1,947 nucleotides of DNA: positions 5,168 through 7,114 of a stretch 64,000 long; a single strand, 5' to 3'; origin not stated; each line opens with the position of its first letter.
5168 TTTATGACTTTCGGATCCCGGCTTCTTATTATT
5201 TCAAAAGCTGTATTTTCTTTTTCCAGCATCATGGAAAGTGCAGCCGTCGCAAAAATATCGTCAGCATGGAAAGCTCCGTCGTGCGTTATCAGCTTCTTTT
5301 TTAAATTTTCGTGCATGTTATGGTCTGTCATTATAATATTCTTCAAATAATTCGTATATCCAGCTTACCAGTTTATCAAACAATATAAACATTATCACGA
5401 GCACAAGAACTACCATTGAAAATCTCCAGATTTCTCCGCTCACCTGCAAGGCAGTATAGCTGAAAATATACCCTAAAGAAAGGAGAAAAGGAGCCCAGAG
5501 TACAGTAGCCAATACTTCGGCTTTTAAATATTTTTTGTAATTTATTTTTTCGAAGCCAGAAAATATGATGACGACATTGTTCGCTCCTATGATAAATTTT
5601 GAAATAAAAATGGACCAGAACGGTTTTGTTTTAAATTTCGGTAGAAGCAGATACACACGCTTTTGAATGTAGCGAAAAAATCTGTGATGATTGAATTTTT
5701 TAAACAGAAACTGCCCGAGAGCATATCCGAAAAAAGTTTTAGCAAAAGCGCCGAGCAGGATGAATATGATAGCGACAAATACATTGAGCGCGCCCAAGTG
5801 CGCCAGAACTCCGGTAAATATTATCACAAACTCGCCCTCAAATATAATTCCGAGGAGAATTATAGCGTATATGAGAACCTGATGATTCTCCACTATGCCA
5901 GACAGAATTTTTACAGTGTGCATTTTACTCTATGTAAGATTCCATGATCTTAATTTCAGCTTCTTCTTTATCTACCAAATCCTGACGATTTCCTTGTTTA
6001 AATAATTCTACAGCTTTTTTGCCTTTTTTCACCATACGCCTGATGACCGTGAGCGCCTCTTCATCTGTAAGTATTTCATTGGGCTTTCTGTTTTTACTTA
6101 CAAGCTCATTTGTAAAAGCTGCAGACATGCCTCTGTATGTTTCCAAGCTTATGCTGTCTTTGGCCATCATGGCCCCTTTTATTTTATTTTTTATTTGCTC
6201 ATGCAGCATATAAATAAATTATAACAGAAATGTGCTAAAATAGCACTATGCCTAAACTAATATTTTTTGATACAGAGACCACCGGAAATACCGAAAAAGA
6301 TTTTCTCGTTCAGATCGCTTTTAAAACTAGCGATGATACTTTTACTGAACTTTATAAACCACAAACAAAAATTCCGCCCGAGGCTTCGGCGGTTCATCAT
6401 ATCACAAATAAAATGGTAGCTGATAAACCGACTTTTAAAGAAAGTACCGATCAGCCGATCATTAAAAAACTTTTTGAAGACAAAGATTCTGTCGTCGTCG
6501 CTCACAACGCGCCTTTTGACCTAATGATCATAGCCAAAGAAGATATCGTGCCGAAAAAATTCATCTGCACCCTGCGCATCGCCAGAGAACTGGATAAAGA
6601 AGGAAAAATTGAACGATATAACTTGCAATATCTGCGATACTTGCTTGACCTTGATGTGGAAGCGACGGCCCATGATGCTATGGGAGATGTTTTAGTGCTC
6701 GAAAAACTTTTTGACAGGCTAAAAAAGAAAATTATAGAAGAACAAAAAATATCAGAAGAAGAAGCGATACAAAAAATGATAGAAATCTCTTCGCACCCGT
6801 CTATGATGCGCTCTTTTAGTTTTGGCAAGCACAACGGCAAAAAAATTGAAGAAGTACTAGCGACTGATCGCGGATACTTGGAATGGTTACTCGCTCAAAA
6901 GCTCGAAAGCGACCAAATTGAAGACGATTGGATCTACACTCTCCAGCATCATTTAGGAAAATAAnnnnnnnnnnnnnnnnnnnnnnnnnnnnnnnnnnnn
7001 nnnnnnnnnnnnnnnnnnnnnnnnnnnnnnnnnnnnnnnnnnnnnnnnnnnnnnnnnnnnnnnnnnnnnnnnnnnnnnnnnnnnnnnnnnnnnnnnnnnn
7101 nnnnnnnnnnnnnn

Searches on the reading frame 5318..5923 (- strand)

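Call 10: search_protein_families(library=pfam, proteins=[window:5318-5923:-], max_evalue=0.1)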
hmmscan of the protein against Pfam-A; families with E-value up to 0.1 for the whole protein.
window:5318-5923:- (201 aa): 1 family
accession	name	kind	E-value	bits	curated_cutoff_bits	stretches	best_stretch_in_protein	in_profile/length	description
PF09335.16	VTT_dom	-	8.6e-08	33.1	33.9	1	30-152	3-122/123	VTT domain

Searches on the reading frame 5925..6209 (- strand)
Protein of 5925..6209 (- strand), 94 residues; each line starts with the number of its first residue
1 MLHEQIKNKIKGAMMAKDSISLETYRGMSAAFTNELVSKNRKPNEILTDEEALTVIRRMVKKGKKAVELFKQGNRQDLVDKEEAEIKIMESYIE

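Call 10: search_protein_families(library=pfam, proteins=[window:5925-6209:-], max_evalue=0.1)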
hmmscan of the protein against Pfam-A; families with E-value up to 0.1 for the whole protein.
window:5925-6209:- (94 aa): 3 families
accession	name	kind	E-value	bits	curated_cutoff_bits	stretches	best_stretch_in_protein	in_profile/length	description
PF09424.15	YqeY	-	7.5e-21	75.2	27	1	4-93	2-87/143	Yqey-like protein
PF02262.21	Cbl_N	-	0.0099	16.3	25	1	34-80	46-92/125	CBL proto-oncogene N-terminal domain 1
PF13040.11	Fur_reg_FbpB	-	0.013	15.5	25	1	35-56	10-29/39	Fur-regulated basic protein B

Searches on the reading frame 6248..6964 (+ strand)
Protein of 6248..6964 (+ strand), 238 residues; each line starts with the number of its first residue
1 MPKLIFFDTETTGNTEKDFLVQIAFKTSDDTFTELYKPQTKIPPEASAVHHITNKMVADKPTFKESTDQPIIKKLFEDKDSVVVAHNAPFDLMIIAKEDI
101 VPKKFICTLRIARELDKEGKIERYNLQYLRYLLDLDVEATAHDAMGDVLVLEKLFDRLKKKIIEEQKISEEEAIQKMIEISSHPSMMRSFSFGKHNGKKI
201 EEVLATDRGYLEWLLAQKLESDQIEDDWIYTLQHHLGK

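Call 10: search_protein_families(library=pfam, proteins=[window:6248-6964:+], max_evalue=0.1)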
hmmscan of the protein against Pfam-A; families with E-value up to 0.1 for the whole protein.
window:6248-6964:+ (238 aa): 5 families
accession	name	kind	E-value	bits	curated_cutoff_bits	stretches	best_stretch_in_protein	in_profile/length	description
PF00929.31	RNase_T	-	1e-17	65.6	24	1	5-155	1-164/164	Exonuclease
PF20600.3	ExoX-like_C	-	4.1e-11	42.5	26.5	1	190-217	1-28/30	Exodeoxyribonuclease X-like C-terminal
PF01612.26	DNA_pol_A_exo1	-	2.6e-07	31.1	23.6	1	55-129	63-123/173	3'-5' exonuclease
PF13482.12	RNase_H_2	-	8.5e-05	23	22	1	5-101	1-101/165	RNase_H superfamily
PF22123.2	Exu_RNase_H_like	-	0.021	15.8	27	1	4-67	3-66/163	Exuperantia RNAse H-like domain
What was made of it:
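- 6248..6964 (+): Upstream neighbour: DEDDh / ExoX-like 3'-5' exonuclease gene (238 aa). It forms the left border of the slot. Pfam RNase_T 1e-17 and ExoX-like_C 4e-11 (call 10).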

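Call 27: find_encoding_contigs(protein=window:6248-6964:+, flank=2500, max_places=10)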
Protein window:6248-6964:+ (238 aa): 1 contig read that carries it; 1 place shown.
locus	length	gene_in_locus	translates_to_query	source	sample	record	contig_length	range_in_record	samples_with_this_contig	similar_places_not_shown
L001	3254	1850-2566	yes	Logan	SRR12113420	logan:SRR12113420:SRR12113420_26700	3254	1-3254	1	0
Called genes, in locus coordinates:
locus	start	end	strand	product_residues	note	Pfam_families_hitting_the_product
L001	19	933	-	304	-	PF03690:MYG1_exonuc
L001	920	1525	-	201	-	PF09335:VTT_dom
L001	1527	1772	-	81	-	PF09424:YqeY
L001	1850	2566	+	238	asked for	PF00929:RNase_T, PF01612:DNA_pol_A_exo1 (weak), PF20600:ExoX-like_C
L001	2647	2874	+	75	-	-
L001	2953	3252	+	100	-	?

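Call 30: find_homologous_proteins(query=window:6248-6964:+, max_evalue=1e-60)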
Query window:6248-6964:+ (238 aa): 3293 proteins with E <= 1e-60 among 5555 candidates; the best 120 are listed.
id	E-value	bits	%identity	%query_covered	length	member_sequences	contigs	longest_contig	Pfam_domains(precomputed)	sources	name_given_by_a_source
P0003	7.5e-152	522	100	100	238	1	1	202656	PF00929.32,PF01612.27,PF20600.4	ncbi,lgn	-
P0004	2.0e-136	471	87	100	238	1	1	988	PF00929.32,PF01612.27,PF13482.13,PF20600.4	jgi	jgi:DNA polymerase III epsilon subunit-like protein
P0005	1.1e-135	469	88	100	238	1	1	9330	PF00929.32,PF01612.27,PF20600.4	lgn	-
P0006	1.2e-134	465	87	100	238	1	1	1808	PF00929.32,PF01612.27,PF20600.4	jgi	jgi:DNA polymerase III epsilon subunit-like protein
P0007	7.6e-133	459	86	100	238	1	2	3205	PF00929.32,PF01612.27,PF20600.4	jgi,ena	-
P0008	1.5e-132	458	86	99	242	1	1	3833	PF00929.32,PF01612.27,PF20600.4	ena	-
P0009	4.1e-132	457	86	100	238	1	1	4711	PF00929.32,PF01612.27,PF20600.4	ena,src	-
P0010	1.3e-131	455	84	100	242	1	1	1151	PF00929.32,PF01612.27,PF20600.4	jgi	jgi:DNA polymerase III epsilon subunit-like protein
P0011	1.8e-131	455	85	100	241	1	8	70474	PF00929.32,PF01612.27,PF20600.4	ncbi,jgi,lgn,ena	ncbi:MAG TPA: exonuclease domain-containing protein [Candidatus Paceibacterota bacterium]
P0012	2.0e-131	455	86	99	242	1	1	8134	PF00929.32,PF01612.27,PF20600.4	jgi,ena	-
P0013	3.1e-131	454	85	100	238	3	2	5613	PF00929.32,PF01612.27,PF20600.4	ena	-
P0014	3.2e-131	454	85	100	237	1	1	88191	PF00929.32,PF01612.27,PF20600.4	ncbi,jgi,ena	ncbi:MAG: exonuclease domain-containing protein [Candidatus Paceibacterota bacterium]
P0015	4.0e-131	454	84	100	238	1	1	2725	PF00929.32,PF01612.27,PF20600.4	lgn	-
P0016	4.6e-131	454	85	100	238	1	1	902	PF00929.32,PF01612.27,PF20600.4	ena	-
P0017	5.8e-131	453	86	100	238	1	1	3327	PF00929.32,PF01612.27,PF20600.4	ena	-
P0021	1.2e-129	449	84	100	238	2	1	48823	PF00929.32,PF01612.27,PF20600.4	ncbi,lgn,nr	ncbi:hypothetical protein HYW73_01490 [Candidatus Nomurabacteria bacterium]|nr:hypothetical protein 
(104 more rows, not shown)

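Call 31: find_encoding_contigs(protein=P0005, flank=2500, max_places=3)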
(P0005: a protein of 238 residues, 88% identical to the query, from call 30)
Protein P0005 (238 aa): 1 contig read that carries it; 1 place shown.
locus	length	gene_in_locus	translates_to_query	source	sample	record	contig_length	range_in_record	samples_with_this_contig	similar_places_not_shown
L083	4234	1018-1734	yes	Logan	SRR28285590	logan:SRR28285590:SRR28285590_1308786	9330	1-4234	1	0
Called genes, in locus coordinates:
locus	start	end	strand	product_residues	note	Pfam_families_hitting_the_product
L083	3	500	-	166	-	?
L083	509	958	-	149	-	PF09424:YqeY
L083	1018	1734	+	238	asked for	PF00929:RNase_T, PF01612:DNA_pol_A_exo1 (weak), PF20600:ExoX-like_C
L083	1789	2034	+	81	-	-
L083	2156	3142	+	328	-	PF02646:RmuC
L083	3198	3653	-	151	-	-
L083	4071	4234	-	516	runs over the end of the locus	PF00239:Resolvase, PF07508:Recombinase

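Call 32: find_encoding_contigs(protein=P0007, flank=2500, max_places=3)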
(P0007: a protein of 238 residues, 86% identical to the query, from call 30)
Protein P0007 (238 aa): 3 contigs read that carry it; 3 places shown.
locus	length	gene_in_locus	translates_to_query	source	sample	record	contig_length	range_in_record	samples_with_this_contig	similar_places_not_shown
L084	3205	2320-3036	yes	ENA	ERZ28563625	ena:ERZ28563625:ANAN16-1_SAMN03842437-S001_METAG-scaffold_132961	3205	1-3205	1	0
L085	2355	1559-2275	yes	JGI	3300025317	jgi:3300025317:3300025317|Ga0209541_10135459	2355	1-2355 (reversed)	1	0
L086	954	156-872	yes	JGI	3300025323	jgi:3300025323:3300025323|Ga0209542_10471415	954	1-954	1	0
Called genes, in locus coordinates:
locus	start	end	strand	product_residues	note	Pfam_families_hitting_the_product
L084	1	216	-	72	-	?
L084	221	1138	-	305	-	PF03690:MYG1_exonuc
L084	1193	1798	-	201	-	PF09335:VTT_dom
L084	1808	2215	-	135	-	PF09424:YqeY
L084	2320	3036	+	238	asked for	PF00929:RNase_T, PF01612:DNA_pol_A_exo1 (faint), PF20600:ExoX-like_C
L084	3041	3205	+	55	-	?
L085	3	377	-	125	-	?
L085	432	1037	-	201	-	PF09335:VTT_dom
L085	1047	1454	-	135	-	PF09424:YqeY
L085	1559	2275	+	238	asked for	PF00929:RNase_T, PF01612:DNA_pol_A_exo1 (faint), PF20600:ExoX-like_C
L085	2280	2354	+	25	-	?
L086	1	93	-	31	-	?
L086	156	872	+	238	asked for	PF00929:RNase_T, PF01612:DNA_pol_A_exo1 (faint), PF20600:ExoX-like_C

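Call 33: find_encoding_contigs(protein=P0009, flank=2500, max_places=3)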
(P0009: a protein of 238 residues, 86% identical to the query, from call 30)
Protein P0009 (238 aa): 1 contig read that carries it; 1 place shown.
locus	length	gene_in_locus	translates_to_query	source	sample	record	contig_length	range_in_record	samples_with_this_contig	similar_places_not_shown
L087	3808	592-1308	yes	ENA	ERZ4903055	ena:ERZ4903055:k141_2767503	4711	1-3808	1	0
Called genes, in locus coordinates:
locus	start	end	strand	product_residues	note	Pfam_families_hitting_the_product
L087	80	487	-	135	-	PF09424:YqeY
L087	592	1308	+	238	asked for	PF00929:RNase_T, PF01612:DNA_pol_A_exo1 (faint), PF20600:ExoX-like_C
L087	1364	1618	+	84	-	-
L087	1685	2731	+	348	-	PF02646:RmuC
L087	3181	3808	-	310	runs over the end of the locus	-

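Call 34: find_encoding_contigs(protein=P0008, flank=2500, max_places=3)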
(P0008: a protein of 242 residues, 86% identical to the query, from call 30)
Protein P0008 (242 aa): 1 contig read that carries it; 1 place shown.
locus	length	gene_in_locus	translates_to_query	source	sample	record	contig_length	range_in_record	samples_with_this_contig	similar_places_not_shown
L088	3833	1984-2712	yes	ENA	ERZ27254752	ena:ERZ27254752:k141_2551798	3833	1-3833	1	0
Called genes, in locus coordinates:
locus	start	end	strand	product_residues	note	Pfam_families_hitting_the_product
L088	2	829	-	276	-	?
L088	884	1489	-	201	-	PF09335:VTT_dom (weak)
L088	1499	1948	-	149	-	PF09424:YqeY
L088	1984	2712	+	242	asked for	PF01612:DNA_pol_A_exo1 (weak), PF00929:RNase_T, PF20600:ExoX-like_C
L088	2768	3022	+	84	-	-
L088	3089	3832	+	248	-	?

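Call 44: find_encoding_contigs(protein=P0012, flank=2000, max_places=3)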
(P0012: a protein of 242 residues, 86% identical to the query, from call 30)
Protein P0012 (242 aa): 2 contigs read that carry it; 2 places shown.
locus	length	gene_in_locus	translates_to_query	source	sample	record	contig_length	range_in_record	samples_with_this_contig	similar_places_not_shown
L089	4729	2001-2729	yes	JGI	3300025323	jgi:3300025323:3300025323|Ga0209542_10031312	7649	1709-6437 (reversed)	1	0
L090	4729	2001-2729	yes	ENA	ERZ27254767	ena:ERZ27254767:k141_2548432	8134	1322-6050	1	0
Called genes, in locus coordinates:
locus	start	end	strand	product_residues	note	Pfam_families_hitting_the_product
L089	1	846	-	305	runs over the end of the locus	PF03690:MYG1_exonuc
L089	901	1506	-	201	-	PF09335:VTT_dom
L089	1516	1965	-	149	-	PF09424:YqeY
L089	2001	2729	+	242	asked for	PF01612:DNA_pol_A_exo1 (faint), PF00929:RNase_T, PF20600:ExoX-like_C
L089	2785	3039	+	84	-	-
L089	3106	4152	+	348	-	PF02646:RmuC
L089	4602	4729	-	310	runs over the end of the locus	-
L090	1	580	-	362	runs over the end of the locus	PF01018:GTP1_OBG, PF02421:FeoB_N, PF01926:MMR_HSR1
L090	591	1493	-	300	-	PF03690:MYG1_exonuc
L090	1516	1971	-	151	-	PF09424:YqeY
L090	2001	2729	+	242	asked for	PF01612:DNA_pol_A_exo1 (faint), PF00929:RNase_T, PF20600:ExoX-like_C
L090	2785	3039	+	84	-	-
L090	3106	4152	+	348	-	PF02646:RmuC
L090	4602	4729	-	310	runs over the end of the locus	-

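Call 45: find_encoding_contigs(protein=P0011, flank=2000, max_places=3)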
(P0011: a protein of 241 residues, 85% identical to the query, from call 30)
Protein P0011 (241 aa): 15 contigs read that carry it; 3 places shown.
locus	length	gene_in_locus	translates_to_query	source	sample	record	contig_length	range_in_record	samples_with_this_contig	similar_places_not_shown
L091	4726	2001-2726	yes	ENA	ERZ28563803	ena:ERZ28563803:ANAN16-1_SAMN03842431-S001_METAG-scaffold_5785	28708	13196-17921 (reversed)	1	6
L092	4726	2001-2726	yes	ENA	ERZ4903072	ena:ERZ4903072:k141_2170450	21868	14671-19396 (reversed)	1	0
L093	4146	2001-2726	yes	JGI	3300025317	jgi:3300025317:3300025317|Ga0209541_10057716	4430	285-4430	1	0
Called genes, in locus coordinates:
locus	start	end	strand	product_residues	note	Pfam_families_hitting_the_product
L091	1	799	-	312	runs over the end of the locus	PF03690:MYG1_exonuc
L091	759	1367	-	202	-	PF09335:VTT_dom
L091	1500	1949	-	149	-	PF09424:YqeY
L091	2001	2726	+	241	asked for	PF00929:RNase_T, PF01612:DNA_pol_A_exo1 (faint), PF20600:ExoX-like_C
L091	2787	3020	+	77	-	-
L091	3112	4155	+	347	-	PF02646:RmuC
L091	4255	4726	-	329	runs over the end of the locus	-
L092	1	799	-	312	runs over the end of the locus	PF03690:MYG1_exonuc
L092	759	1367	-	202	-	PF09335:VTT_dom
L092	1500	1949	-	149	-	PF09424:YqeY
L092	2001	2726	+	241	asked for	PF00929:RNase_T, PF01612:DNA_pol_A_exo1 (faint), PF20600:ExoX-like_C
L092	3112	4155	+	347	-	PF02646:RmuC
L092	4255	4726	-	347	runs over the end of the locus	-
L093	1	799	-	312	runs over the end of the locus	PF03690:MYG1_exonuc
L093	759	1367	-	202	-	PF09335:VTT_dom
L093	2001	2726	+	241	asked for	PF00929:RNase_T, PF01612:DNA_pol_A_exo1 (faint), PF20600:ExoX-like_C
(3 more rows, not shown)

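Call 46: find_encoding_contigs(protein=P0014, flank=2000, max_places=3)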
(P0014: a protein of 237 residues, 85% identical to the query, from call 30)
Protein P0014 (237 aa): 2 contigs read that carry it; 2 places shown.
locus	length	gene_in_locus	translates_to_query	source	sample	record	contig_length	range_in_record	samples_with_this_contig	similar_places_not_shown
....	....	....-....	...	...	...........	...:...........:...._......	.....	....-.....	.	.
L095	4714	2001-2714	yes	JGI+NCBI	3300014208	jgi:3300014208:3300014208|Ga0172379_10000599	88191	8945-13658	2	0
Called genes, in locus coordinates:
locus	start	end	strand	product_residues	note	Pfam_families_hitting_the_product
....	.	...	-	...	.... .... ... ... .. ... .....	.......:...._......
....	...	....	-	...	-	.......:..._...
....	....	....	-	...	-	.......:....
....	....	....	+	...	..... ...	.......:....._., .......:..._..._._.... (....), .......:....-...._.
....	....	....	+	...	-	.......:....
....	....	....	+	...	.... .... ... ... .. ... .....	-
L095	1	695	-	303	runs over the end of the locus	PF03690:MYG1_exonuc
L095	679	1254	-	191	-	PF09335:VTT_dom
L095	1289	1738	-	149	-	PF09424:YqeY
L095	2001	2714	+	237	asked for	PF00929:RNase_T, PF01612:DNA_pol_A_exo1 (weak), PF20600:ExoX-like_C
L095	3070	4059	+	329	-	PF02646:RmuC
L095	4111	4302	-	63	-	-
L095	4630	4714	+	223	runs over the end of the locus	-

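Call 52: find_encoding_contigs(protein=P0006, flank=1500, max_places=3)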
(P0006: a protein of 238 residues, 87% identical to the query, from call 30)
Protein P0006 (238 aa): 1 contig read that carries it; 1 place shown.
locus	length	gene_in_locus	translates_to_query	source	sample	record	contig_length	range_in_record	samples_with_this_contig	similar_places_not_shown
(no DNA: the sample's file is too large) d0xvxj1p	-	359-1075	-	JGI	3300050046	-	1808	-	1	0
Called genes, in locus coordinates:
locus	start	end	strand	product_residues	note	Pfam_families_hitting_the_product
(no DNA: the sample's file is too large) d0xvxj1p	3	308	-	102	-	?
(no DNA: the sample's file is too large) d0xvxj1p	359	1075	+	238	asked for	PF00929:RNase_T, PF01612:DNA_pol_A_exo1 (faint), PF20600:ExoX-like_C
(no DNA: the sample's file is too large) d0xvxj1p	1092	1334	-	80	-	-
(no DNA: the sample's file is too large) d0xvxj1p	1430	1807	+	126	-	?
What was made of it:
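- In one further relative (the P0006 contig) the gene caller placed an 80-aa gene on the minus strand of the slot, and no DNA could be read (call 52).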

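Call 53: find_encoding_contigs(protein=P0021, flank=1500, max_places=3)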
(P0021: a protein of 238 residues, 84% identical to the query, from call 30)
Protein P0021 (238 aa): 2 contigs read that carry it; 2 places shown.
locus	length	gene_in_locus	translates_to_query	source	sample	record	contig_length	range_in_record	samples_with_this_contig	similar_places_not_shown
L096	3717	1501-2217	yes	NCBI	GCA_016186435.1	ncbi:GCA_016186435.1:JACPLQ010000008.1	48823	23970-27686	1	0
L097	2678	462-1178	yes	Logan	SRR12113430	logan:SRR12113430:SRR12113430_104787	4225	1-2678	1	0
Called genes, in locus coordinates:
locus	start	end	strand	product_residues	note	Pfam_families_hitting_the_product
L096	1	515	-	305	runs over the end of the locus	PF03690:MYG1_exonuc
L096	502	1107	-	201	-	PF09335:VTT_dom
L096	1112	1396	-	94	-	PF09424:YqeY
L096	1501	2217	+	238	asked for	PF00929:RNase_T, PF01612:DNA_pol_A_exo1 (weak), PF20600:ExoX-like_C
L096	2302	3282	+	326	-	PF02646:RmuC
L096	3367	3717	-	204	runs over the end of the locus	-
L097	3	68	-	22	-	?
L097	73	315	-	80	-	PF09424:YqeY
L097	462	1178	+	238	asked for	PF00929:RNase_T, PF01612:DNA_pol_A_exo1 (weak), PF20600:ExoX-like_C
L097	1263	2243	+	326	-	PF02646:RmuC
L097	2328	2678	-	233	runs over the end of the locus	-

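Call 95: search_protein_families(library=padloc, proteins=[window:6248-6964:+], max_evalue=0.01)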
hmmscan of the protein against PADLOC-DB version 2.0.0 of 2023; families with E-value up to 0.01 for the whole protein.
window:6248-6964:+ (238 aa): 3 families
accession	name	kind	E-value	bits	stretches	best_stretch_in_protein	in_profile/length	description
PDLC01247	DEDDh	-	4.9e-32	109.5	1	5-155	1-138/139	"CAS-I,CAS-II,CAS-III,CAS-IV,CAS-V,CAS-VI; associated"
PDLC05027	PDC-S48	-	3.4e-13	47.5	1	7-171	9-179/411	-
PDLC05028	PDC-S48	-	6.1e-10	36.2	1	8-158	24-179/512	-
